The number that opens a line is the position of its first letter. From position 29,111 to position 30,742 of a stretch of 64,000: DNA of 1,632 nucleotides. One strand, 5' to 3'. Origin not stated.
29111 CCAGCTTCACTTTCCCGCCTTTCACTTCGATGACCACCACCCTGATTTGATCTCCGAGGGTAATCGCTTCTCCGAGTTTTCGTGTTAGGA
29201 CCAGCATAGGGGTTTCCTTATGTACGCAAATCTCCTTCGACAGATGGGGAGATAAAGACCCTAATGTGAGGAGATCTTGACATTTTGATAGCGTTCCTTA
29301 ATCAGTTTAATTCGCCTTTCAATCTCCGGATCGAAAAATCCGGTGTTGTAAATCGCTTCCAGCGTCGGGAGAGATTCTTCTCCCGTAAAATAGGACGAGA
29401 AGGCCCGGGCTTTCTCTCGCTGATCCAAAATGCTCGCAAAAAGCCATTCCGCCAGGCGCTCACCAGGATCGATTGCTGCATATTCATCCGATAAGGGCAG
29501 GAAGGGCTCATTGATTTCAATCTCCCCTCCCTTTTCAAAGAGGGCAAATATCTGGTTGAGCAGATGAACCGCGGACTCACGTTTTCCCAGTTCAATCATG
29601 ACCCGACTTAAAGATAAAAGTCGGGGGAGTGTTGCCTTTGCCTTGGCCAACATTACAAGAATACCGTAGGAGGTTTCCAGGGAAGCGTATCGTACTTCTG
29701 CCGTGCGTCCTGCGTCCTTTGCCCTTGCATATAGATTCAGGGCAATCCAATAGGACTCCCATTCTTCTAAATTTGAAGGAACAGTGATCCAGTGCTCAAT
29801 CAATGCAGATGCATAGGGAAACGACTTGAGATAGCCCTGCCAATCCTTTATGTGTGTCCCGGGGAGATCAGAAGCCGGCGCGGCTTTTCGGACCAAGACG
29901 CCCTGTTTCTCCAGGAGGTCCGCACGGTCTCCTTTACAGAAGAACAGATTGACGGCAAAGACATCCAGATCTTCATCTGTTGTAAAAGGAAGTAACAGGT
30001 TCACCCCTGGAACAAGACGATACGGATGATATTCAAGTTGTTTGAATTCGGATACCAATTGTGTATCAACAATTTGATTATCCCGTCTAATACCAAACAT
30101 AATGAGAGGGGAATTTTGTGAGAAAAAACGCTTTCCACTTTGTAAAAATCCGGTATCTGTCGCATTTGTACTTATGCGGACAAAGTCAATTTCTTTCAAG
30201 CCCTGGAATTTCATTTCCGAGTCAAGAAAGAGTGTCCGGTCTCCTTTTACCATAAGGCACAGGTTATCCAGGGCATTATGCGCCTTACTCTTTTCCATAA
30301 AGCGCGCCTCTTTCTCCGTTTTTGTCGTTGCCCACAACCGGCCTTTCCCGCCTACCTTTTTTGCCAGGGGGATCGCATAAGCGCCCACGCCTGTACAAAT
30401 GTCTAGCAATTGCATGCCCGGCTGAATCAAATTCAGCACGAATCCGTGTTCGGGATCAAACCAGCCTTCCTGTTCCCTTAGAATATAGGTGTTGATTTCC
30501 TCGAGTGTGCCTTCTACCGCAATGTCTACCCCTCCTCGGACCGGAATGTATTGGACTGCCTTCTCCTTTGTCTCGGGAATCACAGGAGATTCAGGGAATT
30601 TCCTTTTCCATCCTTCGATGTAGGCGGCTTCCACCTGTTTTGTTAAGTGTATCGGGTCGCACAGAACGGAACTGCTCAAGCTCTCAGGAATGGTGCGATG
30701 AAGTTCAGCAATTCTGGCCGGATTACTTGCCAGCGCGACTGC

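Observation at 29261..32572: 1,100-aa fusion of TPR array, GT41 (SPINDLY/OGT-like) glycosyltransferase, FkbM methyltransferase and a second helical-repeat domain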

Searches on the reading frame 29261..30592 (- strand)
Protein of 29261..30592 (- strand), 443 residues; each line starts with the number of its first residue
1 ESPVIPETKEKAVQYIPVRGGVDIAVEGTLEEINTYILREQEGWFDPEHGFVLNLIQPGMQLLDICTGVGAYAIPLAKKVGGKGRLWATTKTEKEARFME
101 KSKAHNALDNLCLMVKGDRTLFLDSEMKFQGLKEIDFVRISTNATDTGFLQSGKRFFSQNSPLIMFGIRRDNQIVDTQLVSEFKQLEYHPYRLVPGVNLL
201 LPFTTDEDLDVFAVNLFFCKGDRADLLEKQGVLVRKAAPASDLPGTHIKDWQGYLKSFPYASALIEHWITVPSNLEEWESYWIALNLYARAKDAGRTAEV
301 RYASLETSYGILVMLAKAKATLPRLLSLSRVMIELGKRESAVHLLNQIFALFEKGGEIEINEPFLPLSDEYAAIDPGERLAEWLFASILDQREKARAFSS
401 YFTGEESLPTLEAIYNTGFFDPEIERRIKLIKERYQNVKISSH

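Call 18: search_protein_families(library=pfam, alignment_id=A1, max_evalue=0.01)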
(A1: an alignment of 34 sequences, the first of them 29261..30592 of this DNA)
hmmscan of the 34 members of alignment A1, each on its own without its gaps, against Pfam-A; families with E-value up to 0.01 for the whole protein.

A. member 1, window:29261-30592:- (443 aa): 0 families

B. families by the number of members that match (of 34 scanned): 11 families
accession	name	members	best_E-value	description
PF02475.24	TRM5-TYW2_MTfase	12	1.7e-05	TRM5/TYW2 methyltransferase domain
PF01135.25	PCMT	6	4.7e-06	Protein-L-isoaspartate(D-aspartate) O-methyltransferase (PCMT)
PF05050.19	Methyltransf_21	5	1.8e-19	Methyltransferase FkbM domain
PF13649.12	Methyltransf_25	3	8.3e-05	Methyltransferase domain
PF13847.12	Methyltransf_31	3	0.0074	Methyltransferase domain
PF01728.25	FtsJ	2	5.3e-07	FtsJ-like methyltransferase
PF05575.17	V_cholerae_RfbT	2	0.0015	Vibrio cholerae RfbT protein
PF13489.12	Methyltransf_23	2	0.0047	Methyltransferase domain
PF05175.20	MTS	1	1.6e-05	Methyltransferase small domain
PF00398.26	RrnaAD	1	0.00043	Ribosomal RNA adenine dimethylase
PF01209.24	Ubie_methyltran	1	0.0036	ubiE/COQ5 methyltransferase family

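Call 19: search_solved_structures(query=A1, max_evalue=1, show_alignments=3)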
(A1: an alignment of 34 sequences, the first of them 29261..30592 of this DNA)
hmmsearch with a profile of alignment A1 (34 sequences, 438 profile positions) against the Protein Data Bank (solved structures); distinct sequences matched with E-value up to 1: 64 (the best 60 are shown).
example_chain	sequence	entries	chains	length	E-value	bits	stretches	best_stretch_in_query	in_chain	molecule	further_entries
3dh0_A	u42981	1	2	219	1.2e-09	40.5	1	39-123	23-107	SAM dependent methyltransferase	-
3a27_A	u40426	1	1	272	7.7e-07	31.2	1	53-124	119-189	Uncharacterized protein MJ1557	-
6gkv_A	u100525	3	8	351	2.2e-05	26.4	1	50-110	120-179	Coclaurine N-methyltransferase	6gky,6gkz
2yxe_A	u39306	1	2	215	5.7e-05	25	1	51-111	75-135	Protein-L-isoaspartate O-methyltransferase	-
5yac_A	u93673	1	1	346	8.9e-05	24.4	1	47-121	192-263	tRNA (guanine(37)-N1)-methyltransferase Trm5b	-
5kn4_A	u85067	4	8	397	0.00041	22.2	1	50-119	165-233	Pavine N-methyltransferase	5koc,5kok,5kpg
5kpc_A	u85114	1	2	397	0.00042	22.2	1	50-119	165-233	Pavine N-methyltransferase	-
3dul_A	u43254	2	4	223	0.0005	21.9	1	50-142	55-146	O-methyltransferase, putative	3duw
6p3m_A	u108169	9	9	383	0.0006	21.7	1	49-124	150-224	tetrahydroprotoberberine N-methyltransferase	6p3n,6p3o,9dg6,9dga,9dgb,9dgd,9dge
9dg7_A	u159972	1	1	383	0.00067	21.5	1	49-123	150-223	Tetrahydroprotoberberine N-methyltransferase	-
9dg8_A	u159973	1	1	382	0.00067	21.5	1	49-123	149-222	Tetrahydroprotoberberine N-methyltransferase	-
9dg9_A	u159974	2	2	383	0.0007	21.4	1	49-123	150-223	Tetrahydroprotoberberine N-methyltransferase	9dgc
1dl5_A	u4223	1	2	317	0.0018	20.1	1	51-109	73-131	PROTEIN-L-ISOASPARTATE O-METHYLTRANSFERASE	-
9whw_B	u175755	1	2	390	0.0032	19.3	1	51-117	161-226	N-methyltransferase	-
3a4t_A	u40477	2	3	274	0.0036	19.1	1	55-116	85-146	Putative methyltransferase MJ0026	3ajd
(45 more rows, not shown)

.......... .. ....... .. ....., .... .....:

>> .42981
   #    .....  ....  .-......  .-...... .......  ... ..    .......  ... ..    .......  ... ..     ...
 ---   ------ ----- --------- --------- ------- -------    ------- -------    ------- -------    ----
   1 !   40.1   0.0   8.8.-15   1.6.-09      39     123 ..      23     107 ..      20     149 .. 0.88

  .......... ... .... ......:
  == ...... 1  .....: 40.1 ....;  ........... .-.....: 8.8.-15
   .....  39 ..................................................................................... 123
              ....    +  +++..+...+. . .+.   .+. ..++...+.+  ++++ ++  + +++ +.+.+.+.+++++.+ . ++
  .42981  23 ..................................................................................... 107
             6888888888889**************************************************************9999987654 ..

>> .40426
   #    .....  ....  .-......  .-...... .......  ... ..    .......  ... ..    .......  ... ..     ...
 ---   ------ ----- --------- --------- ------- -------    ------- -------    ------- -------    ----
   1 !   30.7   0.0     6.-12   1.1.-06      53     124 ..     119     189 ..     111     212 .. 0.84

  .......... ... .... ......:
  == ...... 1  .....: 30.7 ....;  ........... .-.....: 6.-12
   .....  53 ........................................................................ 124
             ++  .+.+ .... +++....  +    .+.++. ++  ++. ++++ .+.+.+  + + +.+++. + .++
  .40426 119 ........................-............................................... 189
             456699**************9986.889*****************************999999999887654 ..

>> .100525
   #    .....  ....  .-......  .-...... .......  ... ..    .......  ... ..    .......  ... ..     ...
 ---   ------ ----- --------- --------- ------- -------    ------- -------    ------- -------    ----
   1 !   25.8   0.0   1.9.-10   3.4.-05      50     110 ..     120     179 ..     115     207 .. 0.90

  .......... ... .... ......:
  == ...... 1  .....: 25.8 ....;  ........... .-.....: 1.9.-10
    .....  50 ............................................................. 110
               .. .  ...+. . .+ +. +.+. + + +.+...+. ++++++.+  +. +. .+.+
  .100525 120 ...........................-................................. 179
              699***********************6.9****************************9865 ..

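Call 32: predict_structure(alignment_id=A1)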
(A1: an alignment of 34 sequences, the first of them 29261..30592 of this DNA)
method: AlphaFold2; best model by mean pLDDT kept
length: 443 residues; sequences in the alignment: 34
mean_pLDDT: 92.6   pTM: 0.91
mean pLDDT of the five models: 92.6, 92.1, 91.8, 91.0, 90.8
residues with pLDDT >= 90: 368; 70-90: 55; 50-70: 9; < 50: 11
segments of 3 or more residues with pLDDT < 50: 1-8, 441-443
pLDDT, mean of each block of 10 residues (from residue 1): 47 91 95 96 94 97 97 98 97 95 98 89 95 97 79 95 92 79 95 97 92 94 98 92 93 97 94 92 98 96 98 97 97 97 97 88 96 96 97 93 95 97 95 78 44
secondary structure, 60 per line:
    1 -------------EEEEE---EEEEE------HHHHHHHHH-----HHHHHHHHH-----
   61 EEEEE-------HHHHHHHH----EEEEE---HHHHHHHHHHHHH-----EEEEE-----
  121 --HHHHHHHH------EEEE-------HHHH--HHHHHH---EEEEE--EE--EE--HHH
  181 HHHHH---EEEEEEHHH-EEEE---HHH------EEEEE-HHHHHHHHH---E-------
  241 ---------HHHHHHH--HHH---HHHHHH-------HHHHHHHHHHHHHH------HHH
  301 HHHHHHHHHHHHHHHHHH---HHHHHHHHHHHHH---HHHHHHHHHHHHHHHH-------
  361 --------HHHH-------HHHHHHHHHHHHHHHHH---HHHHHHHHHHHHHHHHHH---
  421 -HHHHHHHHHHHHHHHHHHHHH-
elements in order: E14-18 E22-26 H33-41 H47-55 E61-65 H73-80 E85-89 H93-105 E111-115 H123-130 E137-140 H148-151 H154-159 E163-167 H178-185 E189-194 E199-202 E215-219 H221-229 H250-256 H265-270 H278-291 H298-318 H322-334 H338-353 H369-372 H380-396 H400-417 H422-442

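Call 37: fold_search(model_id=the predicted structure, library=pdb)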
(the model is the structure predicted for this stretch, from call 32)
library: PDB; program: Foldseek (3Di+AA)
matches with E <= 10: 1879; with E <= 0.001: 322
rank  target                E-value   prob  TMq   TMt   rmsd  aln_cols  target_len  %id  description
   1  3dh0_A                8.2e-07  1.00  0.29  0.61   4.7       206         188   16  Crystal structure of a SAM dependent methyltransferase from Aquifex aeolicus (released 2008-07-15)
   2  3dh0_B                1.3e-06  1.00  0.28  0.58   5.0       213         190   17  Crystal structure of a SAM dependent methyltransferase from Aquifex aeolicus (released 2008-07-15)
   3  1o54                  2.3e-06  1.00  0.28  0.43  10.7       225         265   16  Crystal structure of SAM-dependent O-methyltransferase (TM0748) from Thermotoga maritima at 1.65 A resolution (released 2003-08-19)
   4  5zq0_A                5.4e-06  1.00  0.33  0.32   4.4       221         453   10  Crystal structure of spRlmCD with U747loop RNA (released 2018-10-24)
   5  3lpm_A                5.7e-06  1.00  0.30  0.54   5.7       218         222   14  Crystal structure of putative methyltransferase small domain protein from Listeria monocytogenes (released 2010-02-23)
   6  1uwv                  6.1e-06  1.00  0.31  0.33   4.4       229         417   11  Crystal Structure of RumA, the iron-sulfur cluster containing E. coli 23S Ribosomal RNA 5-Methyluridine Methyltransferas (released 2004-03-18)
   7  5c0o_H                6.7e-06  1.00  0.29  0.56   9.3       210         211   15  m1A58 tRNA methyltransferase mutant - Y78A (released 2015-07-08)
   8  3mb5                  9.2e-06  1.00  0.28  0.46  10.7       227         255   16  Crystal structure of P. abyssi tRNA m1A58 methyltransferase in complex with S-adenosyl-L-methionine (released 2010-05-12)
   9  3lhd_A                1.0e-05  1.00  0.27  0.45   8.0       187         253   15  Crystal structure of P. abyssi tRNA m1A58 methyltransferase in complex with S-adenosyl-L-homocysteine (released 2010-05-19)
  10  4mtl_A                1.1e-05  1.00  0.30  0.55   6.2       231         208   16  Human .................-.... Protein 21C (released 2013-10-23)
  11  6nd4_c                1.1e-05  1.00  0.29  0.56   7.2       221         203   13  Conformational switches control early maturation of the eukaryotic small ribosomal subunit (released 2019-06-19)
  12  2pwy_A                1.2e-05  1.00  0.28  0.47   8.3       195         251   16  Crystal Structure of a m1A58 tRNA methyltransferase (released 2008-02-26)
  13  6jcl_H                1.2e-05  1.00  0.26  0.49   4.7       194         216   14  Crystal structure of cofactor-bound Rv0187 from MTB (released 2019-12-11)
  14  2yxe_A                1.3e-05  1.00  0.21  0.39   7.7       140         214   18  Crystal structure of L-isoaspartyl protein carboxyl methyltranferase (released 2007-10-30)
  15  6jcl_C                1.3e-05  1.00  0.28  0.52   5.0       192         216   14  Crystal structure of cofactor-bound Rv0187 from MTB (released 2019-12-11)
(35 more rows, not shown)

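Call 68: search_protein_families(library=ncbifam, proteins=[window:29261-30592:-], max_evalue=0.01)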
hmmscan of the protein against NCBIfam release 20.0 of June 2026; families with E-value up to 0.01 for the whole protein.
window:29261-30592:- (443 aa): 6 families
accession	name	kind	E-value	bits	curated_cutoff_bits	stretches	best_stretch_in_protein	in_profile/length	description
NF001243.0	PRK00216.1-4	equivalog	0.00077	18.8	235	1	56-114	45-103/237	demethylmenaquinone methyltransferase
TIGR02752.1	MenG_heptapren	equivalog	0.00096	18.7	419.85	1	56-114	43-101/231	demethylmenaquinone methyltransferase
NF011493.0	PRK14901.1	equivalog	0.0037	16.1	540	1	57-129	253-324/447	16S rRNA (cytosine(967)-C(5))-methyltransferase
TIGR02469.1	CbiT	equivalog_domain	0.0042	17.3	78.3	0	56-119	17-78/124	precorrin-6Y C5,15-methyltransferase (decarboxylating) subunit CbiT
NF001556.0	PRK00377.1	equivalog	0.0072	16.1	238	0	56-121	38-103/198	cobalt-precorrin-6Y C(15)-methyltransferase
NF047649.1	MTase_UXPK_star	exception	0.0087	15.1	460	0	50-110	69-126/283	methyltransferase/UXPK-star double selenoprotein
